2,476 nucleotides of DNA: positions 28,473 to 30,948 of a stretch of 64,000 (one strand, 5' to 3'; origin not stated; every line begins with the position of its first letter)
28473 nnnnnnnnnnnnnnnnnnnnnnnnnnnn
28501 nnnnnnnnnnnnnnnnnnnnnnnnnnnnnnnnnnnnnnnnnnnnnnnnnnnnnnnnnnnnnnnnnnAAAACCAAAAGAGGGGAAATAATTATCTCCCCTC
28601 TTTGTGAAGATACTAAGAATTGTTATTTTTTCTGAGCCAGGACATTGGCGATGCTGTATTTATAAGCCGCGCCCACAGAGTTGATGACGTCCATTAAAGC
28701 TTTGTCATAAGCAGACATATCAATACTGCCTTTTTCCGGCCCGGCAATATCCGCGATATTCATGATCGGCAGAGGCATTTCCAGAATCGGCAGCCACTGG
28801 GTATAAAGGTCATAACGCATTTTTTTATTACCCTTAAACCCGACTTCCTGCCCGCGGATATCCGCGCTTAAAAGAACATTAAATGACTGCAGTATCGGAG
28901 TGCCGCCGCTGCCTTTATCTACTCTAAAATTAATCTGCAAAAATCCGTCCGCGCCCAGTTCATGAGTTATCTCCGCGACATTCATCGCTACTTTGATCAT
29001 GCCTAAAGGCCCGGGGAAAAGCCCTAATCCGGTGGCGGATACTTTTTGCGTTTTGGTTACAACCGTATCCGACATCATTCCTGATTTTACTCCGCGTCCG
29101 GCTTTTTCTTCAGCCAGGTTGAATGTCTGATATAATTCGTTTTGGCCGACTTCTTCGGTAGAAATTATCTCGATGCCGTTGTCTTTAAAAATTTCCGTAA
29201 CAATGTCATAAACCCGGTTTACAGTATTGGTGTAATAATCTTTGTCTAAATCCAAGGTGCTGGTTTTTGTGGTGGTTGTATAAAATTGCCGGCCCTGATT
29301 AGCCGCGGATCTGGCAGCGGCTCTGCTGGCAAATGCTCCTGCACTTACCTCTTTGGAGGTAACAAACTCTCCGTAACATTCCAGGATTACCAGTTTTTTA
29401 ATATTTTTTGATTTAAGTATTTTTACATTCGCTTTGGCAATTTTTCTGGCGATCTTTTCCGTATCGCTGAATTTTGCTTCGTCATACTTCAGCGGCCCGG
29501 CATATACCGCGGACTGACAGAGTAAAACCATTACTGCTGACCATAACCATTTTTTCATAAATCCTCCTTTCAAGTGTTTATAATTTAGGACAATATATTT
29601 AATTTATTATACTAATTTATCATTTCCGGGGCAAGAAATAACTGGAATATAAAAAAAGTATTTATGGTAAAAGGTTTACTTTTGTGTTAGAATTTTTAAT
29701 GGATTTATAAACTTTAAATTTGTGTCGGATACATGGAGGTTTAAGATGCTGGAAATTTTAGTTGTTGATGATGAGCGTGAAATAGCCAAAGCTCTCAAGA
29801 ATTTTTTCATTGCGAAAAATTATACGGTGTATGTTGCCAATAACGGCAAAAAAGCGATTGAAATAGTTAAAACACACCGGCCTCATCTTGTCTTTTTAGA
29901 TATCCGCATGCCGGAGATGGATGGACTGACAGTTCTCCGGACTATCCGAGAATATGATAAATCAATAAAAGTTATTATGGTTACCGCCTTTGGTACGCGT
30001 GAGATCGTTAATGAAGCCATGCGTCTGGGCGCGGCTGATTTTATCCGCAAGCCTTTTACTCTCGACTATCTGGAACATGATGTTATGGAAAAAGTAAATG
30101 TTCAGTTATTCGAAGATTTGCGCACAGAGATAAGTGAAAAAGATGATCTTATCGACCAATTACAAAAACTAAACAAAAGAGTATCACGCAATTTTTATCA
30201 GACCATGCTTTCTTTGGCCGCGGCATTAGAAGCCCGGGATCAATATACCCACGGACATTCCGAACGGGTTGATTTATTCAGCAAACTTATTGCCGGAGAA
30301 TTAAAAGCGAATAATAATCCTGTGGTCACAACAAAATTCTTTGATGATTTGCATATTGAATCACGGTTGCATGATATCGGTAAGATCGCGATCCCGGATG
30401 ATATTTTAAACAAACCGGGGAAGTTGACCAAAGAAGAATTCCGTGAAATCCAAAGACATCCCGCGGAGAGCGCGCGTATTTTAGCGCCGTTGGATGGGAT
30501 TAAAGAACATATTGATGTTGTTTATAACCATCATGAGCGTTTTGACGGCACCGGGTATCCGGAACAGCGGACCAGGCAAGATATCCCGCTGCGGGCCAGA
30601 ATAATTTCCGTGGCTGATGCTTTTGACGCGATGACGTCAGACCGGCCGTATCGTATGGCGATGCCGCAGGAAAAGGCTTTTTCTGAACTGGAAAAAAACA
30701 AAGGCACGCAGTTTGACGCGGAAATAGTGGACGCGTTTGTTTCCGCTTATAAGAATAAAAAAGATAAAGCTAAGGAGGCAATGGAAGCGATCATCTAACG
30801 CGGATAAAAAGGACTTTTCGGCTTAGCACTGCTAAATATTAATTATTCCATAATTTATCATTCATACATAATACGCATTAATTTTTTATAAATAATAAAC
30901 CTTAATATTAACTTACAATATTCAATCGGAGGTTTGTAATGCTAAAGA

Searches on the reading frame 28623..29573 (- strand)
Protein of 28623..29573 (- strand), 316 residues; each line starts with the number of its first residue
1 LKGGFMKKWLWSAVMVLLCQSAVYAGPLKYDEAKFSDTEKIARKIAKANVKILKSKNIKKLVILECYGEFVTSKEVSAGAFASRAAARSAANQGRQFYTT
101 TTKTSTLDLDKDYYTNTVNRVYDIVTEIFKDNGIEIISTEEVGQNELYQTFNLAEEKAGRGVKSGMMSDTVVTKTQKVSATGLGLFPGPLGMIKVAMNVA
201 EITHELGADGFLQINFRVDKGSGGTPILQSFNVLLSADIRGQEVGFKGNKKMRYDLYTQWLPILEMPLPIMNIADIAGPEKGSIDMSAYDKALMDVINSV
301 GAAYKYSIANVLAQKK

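Call 3: search_protein_families(library=pfam, proteins=[window:28623-29573:-], max_evalue=0.01)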
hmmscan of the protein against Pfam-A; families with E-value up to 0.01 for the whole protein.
window:28623-29573:- (316 aa): 0 families

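Call 5: search_protein_families(library=ncbifam, proteins=[window:28623-29573:-], max_evalue=0.01)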
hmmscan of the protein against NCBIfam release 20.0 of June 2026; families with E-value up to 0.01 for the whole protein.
window:28623-29573:- (316 aa): 0 families

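Call 19: find_related_loci(query=window:28623-29573:-, collection=genome_contigs, flank=10000)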
Query window:28623-29573:- (316 aa) in genome_contigs; peptide patterns used: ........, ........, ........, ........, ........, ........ (x = any residue, [..] = any of these).
41 stretches matched a pattern; 3 encode a relative of the query (tblastn E <= 1e-3); 3 distinct loci.
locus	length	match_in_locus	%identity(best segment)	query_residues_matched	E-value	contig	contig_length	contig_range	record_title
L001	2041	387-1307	54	2-308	6e-105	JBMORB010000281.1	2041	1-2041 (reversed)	MAG: Thermodesulfobacteriota bacterium isolate Betzabe_MAG169 MAG169_281, whole genome shotgun sequence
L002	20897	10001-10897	45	6-314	2e-76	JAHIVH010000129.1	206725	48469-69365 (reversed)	MAG: Proteobacteria bacterium isolate MM_PC_MetaG.mb.70 MM_PC_MetaG.mb.70_k141_1955710, whole genome shotgun sequence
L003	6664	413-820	45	180-314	8e-36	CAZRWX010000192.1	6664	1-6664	MAG TPA_asm: uncultured Bifidobacteriales bacterium isolate binchicken_co86_146 genome assembly, contig: NODE_5688_lengt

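Call 67: search_protein_families(library=padloc, proteins=[window:28623-29573:-], max_evalue=0.001)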
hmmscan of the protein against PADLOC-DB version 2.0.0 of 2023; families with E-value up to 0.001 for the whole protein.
window:28623-29573:- (316 aa): 0 families

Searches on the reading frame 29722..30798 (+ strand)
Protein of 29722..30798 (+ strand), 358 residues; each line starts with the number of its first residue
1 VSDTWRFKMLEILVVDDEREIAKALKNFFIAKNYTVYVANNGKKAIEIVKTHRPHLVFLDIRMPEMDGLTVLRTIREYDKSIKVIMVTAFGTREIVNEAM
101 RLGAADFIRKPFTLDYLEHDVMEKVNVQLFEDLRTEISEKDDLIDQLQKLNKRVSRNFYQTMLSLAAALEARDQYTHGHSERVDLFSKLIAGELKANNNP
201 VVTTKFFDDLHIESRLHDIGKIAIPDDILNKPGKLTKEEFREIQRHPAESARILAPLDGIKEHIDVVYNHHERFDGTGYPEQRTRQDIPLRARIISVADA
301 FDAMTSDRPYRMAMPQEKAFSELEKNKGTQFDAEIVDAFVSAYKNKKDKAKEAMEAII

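Call 46: search_protein_families(library=pfam, proteins=[window:29722-30798:+], max_evalue=0.001)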
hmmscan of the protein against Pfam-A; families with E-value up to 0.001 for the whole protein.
window:29722-30798:+ (358 aa): 4 families
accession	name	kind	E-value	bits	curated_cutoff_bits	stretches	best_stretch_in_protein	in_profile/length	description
PF13487.12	HD_5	-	3.7e-37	128.1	27.2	1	167-335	5-170/170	HD domain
PF00072.30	Response_reg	-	4.9e-32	110.8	30.2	1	12-119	1-108/111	Response regulator receiver domain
PF01966.28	HD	-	6.7e-15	55.8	22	1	178-304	3-116/116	HD domain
PF23198.2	PDE8A_N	-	6.8e-05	23.3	29.6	1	20-91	21-93/147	PDE8A-like, N-terminal domain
